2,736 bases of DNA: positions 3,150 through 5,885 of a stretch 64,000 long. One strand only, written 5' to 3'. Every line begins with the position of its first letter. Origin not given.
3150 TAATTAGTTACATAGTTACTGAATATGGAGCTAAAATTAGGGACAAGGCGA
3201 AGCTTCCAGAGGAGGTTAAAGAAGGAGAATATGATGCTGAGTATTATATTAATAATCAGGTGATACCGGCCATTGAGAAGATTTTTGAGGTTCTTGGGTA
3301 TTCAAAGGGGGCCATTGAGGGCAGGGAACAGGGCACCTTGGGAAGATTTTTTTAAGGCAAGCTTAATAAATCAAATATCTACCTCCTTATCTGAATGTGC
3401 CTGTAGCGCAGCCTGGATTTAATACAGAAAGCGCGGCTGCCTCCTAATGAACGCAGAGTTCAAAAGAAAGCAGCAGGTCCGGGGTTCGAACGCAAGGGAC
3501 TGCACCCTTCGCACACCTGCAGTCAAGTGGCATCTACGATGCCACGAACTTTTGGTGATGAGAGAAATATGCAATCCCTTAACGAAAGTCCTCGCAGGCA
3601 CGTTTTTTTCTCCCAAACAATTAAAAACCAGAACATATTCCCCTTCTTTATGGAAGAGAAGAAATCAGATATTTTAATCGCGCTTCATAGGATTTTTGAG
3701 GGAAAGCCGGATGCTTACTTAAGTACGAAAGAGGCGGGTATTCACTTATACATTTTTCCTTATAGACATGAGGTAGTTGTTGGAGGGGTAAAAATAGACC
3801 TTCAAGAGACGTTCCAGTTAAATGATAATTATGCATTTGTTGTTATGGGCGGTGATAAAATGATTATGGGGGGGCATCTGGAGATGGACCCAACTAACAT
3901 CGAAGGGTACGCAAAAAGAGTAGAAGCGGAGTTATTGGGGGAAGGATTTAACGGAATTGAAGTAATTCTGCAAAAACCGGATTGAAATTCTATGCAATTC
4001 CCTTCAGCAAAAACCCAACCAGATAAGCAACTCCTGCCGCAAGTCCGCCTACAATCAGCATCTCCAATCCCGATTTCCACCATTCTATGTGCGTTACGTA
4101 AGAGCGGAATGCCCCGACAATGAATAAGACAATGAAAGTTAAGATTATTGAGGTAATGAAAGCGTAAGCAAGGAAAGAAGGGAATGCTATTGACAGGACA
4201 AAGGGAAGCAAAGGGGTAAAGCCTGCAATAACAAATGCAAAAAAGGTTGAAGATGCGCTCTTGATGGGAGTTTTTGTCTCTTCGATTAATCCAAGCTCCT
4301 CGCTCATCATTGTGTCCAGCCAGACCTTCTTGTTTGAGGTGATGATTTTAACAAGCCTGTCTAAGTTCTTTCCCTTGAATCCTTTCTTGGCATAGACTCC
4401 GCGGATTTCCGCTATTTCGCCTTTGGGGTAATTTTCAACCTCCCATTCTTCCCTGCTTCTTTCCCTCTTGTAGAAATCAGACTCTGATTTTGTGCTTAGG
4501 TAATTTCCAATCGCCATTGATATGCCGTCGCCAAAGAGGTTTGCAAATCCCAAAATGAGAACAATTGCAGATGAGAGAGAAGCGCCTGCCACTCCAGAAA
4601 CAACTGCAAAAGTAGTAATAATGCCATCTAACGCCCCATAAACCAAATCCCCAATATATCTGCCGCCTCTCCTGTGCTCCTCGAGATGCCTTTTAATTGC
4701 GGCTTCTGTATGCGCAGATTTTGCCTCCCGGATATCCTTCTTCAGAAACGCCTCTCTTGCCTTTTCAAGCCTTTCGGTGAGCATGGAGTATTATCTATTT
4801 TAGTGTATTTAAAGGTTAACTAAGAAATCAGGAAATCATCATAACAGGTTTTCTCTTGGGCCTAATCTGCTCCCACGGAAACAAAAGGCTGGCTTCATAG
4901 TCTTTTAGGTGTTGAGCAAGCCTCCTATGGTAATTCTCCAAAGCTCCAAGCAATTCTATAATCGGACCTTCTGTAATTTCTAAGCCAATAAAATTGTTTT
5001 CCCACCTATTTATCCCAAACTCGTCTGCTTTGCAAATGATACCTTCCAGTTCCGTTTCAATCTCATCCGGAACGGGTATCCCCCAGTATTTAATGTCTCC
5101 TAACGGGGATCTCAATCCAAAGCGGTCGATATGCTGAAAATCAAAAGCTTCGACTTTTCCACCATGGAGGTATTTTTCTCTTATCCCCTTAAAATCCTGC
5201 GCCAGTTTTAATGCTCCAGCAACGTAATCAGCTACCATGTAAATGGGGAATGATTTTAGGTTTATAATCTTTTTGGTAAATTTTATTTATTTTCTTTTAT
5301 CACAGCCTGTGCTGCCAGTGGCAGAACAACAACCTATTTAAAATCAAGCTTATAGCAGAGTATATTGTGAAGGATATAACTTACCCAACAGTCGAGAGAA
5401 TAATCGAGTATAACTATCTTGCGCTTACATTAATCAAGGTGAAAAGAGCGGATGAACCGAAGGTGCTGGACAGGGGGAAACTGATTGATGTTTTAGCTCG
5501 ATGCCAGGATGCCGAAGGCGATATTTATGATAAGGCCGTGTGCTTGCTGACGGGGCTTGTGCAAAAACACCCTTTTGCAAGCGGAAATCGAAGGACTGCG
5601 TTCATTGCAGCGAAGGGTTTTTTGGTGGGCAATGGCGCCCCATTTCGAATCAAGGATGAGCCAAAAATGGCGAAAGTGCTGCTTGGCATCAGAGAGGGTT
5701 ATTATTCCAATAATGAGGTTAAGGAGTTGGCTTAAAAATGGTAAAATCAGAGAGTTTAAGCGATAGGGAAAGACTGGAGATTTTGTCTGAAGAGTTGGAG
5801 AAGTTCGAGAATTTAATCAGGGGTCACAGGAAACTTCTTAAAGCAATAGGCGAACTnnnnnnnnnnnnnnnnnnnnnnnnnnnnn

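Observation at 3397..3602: tRNA-Arg(CCU) with up to three introns, including a 98-nt intron in the T-loop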

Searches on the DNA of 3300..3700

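Call 5: search_rna_families(source=window, start=3300, end=3700, threshold=evalue, max_evalue=10, show_alignments=4)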
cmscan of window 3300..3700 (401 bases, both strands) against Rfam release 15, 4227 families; matches with E-value up to 10: 2.
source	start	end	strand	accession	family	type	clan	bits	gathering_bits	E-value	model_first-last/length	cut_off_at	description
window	3527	3612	+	RF02869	ncS025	Gene; sRNA;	-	14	46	5.5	1-85/85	no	Burkholderia sRNA 25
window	3588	3658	-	RF00342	snoZ40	Gene; snRNA; snoRNA; CD-box;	-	13.7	50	9.4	1-73/73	no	Small nucleolar RNA Z40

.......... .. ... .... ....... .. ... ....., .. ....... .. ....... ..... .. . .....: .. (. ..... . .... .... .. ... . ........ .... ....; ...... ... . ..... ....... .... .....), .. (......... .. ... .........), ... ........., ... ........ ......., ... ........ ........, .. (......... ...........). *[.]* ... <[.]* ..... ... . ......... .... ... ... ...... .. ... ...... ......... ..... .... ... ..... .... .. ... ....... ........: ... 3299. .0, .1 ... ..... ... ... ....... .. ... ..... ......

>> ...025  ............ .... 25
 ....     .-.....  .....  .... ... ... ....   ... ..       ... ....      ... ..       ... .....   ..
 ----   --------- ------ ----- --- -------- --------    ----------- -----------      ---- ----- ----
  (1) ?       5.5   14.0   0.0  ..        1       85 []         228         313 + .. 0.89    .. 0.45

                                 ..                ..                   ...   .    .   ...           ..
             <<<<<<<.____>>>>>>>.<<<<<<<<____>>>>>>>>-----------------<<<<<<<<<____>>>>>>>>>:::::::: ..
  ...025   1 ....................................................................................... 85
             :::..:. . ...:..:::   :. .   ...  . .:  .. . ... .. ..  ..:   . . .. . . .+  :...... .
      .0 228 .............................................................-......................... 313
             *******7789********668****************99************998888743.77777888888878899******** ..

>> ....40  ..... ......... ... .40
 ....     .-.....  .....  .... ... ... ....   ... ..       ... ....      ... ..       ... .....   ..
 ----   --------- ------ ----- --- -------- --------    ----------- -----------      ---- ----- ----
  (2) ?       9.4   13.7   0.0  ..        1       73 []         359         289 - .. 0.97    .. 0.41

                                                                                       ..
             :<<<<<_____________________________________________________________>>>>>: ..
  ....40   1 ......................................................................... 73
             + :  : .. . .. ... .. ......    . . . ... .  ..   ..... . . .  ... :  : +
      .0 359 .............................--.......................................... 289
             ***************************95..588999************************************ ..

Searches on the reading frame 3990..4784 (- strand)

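Call 38: search_protein_families(library=pfam, proteins=[window:3990-4784:-])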
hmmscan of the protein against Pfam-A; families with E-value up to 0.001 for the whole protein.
window:3990-4784:- (264 aa): 1 family
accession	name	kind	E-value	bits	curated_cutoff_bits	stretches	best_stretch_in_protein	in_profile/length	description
PF01988.24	VIT1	-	7.1e-72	242.1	28.1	1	45-257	2-213/214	VIT family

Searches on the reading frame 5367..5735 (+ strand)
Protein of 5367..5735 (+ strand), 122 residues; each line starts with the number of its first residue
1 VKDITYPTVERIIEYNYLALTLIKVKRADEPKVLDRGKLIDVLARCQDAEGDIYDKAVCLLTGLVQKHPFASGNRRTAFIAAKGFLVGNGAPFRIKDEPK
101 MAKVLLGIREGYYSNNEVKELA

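Call 38: search_protein_families(library=pfam, proteins=[window:5367-5735:+])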
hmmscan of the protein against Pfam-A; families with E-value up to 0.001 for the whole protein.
window:5367-5735:+ (122 aa): 1 family
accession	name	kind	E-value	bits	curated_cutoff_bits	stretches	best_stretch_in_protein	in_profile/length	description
PF02661.23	Fic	-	2.1e-07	32.1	24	1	48-86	55-93/93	Fic/DOC family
